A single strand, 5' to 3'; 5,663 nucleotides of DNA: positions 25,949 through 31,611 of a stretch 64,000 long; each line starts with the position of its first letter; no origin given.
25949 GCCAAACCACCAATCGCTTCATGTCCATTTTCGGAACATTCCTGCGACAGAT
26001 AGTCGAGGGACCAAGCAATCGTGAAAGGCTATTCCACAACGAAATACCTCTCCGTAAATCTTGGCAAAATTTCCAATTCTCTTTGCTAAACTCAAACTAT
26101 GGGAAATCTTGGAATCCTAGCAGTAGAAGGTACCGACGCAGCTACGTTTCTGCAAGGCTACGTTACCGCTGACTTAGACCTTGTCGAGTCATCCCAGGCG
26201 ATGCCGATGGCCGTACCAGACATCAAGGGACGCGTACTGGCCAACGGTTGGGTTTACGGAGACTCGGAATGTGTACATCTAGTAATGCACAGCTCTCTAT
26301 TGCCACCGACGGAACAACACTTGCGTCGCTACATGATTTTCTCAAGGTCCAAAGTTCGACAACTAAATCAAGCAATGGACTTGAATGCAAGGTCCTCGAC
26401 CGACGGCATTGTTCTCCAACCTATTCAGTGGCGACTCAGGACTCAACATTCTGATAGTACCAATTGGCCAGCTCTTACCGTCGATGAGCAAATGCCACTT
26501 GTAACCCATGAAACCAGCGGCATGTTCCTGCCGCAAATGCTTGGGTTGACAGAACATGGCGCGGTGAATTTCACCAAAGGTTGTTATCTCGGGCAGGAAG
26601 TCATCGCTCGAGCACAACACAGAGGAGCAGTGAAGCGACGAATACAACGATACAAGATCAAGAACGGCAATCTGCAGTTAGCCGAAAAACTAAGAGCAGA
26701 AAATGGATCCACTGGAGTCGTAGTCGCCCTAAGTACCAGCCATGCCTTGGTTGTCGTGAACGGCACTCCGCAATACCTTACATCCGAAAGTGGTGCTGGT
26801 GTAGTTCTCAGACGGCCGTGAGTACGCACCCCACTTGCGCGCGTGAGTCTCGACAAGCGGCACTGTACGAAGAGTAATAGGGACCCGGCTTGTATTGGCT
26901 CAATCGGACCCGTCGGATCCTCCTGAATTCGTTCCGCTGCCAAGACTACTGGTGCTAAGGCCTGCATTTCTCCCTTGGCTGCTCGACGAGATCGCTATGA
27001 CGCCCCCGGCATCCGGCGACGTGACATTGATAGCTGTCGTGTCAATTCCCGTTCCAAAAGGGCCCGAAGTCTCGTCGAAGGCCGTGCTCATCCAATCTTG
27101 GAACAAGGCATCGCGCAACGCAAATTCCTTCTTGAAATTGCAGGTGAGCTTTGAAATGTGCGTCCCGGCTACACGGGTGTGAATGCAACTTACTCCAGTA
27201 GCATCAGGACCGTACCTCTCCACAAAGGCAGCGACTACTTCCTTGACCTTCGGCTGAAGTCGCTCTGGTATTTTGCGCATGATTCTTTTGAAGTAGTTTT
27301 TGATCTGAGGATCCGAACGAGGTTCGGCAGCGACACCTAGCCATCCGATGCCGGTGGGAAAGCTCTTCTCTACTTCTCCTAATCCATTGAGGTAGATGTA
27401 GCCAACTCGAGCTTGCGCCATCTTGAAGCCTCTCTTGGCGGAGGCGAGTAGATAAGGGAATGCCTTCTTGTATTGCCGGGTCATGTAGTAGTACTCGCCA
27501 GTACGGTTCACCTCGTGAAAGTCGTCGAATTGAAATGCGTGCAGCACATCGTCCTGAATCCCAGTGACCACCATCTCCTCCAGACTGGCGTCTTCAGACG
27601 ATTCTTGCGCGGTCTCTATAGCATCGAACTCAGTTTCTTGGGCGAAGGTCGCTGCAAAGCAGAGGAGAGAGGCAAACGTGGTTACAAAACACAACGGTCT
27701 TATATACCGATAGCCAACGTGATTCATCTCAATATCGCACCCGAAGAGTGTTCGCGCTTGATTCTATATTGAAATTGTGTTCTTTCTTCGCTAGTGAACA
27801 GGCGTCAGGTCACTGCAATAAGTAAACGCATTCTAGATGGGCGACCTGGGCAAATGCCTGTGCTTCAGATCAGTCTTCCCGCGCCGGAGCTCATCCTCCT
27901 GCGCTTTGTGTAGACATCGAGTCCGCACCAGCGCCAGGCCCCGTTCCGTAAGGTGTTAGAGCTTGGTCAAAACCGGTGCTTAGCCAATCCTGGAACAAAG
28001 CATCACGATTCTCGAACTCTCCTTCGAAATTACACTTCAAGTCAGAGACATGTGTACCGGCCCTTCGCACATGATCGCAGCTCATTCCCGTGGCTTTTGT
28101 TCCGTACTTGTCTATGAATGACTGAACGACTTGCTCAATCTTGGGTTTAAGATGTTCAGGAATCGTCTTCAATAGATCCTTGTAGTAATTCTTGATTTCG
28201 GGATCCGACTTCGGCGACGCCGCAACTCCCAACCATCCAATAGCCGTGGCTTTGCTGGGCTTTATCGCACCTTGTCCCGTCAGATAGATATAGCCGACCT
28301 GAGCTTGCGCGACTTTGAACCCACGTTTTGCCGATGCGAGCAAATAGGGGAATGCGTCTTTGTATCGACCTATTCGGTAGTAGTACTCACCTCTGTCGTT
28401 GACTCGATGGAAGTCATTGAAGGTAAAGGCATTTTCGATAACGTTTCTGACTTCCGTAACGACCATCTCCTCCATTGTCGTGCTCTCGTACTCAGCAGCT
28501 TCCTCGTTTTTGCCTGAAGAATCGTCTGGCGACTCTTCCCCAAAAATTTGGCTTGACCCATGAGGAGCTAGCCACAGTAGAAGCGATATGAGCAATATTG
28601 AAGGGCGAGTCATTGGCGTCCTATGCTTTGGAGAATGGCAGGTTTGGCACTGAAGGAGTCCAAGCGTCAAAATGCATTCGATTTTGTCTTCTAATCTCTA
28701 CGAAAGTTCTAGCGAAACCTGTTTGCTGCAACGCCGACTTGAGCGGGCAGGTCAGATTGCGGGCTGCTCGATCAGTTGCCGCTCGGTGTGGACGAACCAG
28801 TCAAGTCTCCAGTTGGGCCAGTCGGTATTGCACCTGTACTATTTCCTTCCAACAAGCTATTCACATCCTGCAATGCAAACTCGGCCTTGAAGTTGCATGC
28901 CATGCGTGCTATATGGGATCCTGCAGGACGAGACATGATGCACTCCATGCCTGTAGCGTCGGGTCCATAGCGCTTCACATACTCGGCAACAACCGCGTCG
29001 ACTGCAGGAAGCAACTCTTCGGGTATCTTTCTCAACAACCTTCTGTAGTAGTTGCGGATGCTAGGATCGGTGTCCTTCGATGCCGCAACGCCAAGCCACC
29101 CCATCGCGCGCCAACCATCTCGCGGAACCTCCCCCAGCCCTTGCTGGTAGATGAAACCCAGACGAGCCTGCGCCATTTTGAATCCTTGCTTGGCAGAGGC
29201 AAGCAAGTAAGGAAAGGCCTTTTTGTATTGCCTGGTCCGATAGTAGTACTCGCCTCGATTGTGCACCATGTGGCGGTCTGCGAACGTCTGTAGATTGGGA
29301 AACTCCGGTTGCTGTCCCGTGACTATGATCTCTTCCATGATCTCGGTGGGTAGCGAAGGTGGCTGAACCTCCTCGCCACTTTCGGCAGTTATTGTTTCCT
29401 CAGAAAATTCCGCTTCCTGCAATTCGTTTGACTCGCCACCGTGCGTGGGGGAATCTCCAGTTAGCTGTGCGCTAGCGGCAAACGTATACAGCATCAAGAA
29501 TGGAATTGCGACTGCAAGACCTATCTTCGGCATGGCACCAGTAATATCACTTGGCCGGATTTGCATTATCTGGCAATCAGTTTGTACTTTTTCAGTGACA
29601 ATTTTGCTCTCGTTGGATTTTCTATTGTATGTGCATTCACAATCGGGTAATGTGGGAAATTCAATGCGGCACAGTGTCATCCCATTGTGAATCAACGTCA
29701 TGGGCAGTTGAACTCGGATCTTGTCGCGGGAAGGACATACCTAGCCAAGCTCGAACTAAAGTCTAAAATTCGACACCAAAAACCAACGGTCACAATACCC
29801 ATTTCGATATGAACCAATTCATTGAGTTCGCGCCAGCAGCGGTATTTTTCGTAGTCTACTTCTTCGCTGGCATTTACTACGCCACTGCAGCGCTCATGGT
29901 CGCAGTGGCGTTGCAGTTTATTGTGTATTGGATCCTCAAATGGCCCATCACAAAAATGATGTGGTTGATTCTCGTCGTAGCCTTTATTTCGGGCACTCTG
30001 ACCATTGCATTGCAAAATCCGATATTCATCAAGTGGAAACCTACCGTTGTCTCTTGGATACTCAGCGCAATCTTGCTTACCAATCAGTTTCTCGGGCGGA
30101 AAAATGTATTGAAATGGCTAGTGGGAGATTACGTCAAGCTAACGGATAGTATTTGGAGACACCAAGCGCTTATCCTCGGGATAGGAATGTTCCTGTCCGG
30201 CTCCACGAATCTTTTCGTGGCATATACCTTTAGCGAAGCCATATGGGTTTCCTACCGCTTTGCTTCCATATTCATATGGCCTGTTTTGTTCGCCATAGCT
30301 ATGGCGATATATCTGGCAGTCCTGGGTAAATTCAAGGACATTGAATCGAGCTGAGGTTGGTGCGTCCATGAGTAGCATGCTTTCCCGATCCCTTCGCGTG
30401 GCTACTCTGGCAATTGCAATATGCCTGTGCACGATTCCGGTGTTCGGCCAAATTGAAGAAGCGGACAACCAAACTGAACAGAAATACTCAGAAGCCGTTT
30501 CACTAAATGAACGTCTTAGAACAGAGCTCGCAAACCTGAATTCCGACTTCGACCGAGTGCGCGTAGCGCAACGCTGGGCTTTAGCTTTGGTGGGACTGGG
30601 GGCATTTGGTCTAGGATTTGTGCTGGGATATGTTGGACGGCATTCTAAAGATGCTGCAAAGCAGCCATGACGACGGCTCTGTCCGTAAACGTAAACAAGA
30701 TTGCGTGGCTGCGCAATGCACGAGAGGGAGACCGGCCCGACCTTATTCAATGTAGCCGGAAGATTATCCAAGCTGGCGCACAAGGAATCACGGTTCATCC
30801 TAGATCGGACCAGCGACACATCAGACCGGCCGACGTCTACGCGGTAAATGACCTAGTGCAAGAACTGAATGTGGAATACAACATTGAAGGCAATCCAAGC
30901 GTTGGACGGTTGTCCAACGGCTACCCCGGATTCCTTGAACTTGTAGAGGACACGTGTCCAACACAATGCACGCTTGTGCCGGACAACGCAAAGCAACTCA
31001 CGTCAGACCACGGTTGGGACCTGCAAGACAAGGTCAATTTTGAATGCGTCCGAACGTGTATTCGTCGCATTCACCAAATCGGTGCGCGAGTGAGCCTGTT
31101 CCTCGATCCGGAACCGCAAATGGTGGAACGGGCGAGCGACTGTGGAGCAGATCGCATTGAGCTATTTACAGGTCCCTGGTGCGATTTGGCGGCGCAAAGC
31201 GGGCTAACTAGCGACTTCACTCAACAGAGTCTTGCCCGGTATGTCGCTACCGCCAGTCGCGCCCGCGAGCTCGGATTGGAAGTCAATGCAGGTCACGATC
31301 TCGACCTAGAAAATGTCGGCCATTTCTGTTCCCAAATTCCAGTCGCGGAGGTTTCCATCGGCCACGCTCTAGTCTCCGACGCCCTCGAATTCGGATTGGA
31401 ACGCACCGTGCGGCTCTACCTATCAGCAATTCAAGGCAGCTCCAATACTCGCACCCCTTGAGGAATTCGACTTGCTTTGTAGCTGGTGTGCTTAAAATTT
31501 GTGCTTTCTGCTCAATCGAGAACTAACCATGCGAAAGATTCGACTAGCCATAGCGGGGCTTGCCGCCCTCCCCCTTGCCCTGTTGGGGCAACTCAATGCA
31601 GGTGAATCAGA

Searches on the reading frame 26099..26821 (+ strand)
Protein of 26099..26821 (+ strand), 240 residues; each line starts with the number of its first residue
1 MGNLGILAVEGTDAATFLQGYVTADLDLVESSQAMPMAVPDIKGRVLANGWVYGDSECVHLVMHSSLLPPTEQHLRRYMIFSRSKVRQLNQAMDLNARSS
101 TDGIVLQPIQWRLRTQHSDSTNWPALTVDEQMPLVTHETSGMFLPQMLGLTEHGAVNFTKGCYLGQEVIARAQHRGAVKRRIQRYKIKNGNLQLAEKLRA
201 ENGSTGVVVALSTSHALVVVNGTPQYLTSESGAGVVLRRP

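Call 10: search_protein_families(library=pfam, proteins=[window:26099-26821:+], max_evalue=0.01)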
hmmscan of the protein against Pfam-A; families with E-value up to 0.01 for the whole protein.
window:26099-26821:+ (240 aa): 1 family
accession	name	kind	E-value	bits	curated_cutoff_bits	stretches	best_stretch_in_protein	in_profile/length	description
PF01571.26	GCV_T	-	0.0014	18.4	25.6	1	4-64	48-108/255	Aminomethyltransferase folate-binding domain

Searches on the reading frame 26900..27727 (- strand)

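Call 10: search_protein_families(library=pfam, proteins=[window:26900-27727:-], max_evalue=0.01)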
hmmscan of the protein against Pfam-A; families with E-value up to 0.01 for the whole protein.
window:26900-27727:- (275 aa): 1 family
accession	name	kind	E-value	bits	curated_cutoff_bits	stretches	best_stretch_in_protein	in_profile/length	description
PF08238.18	Sel1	-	2.6e-05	25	30.7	1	103-135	2-33/36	Sel1 repeat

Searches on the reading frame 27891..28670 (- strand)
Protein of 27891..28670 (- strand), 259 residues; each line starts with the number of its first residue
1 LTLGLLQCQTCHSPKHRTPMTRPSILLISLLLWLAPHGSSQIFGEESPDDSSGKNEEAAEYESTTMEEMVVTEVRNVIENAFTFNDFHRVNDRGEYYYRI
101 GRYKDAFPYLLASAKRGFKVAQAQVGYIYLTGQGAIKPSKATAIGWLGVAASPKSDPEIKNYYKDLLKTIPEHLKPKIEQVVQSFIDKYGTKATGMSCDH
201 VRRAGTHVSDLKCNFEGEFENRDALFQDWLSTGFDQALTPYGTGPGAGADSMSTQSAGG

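Call 10: search_protein_families(library=pfam, proteins=[window:27891-28670:-], max_evalue=0.01)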
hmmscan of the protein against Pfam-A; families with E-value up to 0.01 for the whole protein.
window:27891-28670:- (259 aa): 2 families
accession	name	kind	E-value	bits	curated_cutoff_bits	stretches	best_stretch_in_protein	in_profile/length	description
PF08238.18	Sel1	-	0.0011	19.9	30.7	1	121-151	3-32/36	Sel1 repeat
PF23434.1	DUF7120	-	0.0099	16.3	27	0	216-235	22-41/70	Family of unknown function (DUF7120)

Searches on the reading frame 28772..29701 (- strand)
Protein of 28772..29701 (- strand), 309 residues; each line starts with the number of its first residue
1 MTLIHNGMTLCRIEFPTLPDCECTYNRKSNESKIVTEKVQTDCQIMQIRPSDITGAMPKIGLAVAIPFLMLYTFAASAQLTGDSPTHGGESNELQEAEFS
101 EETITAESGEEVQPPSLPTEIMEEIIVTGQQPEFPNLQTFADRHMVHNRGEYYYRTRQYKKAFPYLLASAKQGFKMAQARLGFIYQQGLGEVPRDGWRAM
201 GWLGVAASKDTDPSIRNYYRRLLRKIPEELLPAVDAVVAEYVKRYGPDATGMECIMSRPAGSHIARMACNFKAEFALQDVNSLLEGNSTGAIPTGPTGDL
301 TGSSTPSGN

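Call 10: search_protein_families(library=pfam, proteins=[window:28772-29701:-], max_evalue=0.01)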
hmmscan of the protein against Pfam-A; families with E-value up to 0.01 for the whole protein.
window:28772-29701:- (309 aa): 1 family
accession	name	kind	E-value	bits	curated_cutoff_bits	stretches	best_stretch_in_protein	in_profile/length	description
PF08238.18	Sel1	-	6.3e-05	23.8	30.7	1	176-209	2-34/36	Sel1 repeat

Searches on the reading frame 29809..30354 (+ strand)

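Call 10: search_protein_families(library=pfam, proteins=[window:29809-30354:+], max_evalue=0.01)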
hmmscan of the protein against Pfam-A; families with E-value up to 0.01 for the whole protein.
window:29809-30354:+ (181 aa): 1 family
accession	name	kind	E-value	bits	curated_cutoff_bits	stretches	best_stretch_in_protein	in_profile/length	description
PF04279.20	IspA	-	2.6e-38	132.4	28.7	1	1-170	1-170/176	Intracellular septation protein A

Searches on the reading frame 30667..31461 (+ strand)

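Call 10: search_protein_families(library=pfam, proteins=[window:30667-31461:+], max_evalue=0.01)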
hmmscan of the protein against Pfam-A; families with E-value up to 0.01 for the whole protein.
window:30667-31461:+ (264 aa): 2 families
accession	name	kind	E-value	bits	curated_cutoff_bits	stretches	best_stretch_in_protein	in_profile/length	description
PF03740.19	PdxJ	-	6.1e-75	251.8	24.5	1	5-254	2-233/234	Pyridoxal phosphate biosynthesis protein PdxJ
PF01207.24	Dus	-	0.0076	15.8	20.4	0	25-75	139-191/311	Dihydrouridine synthase (Dus)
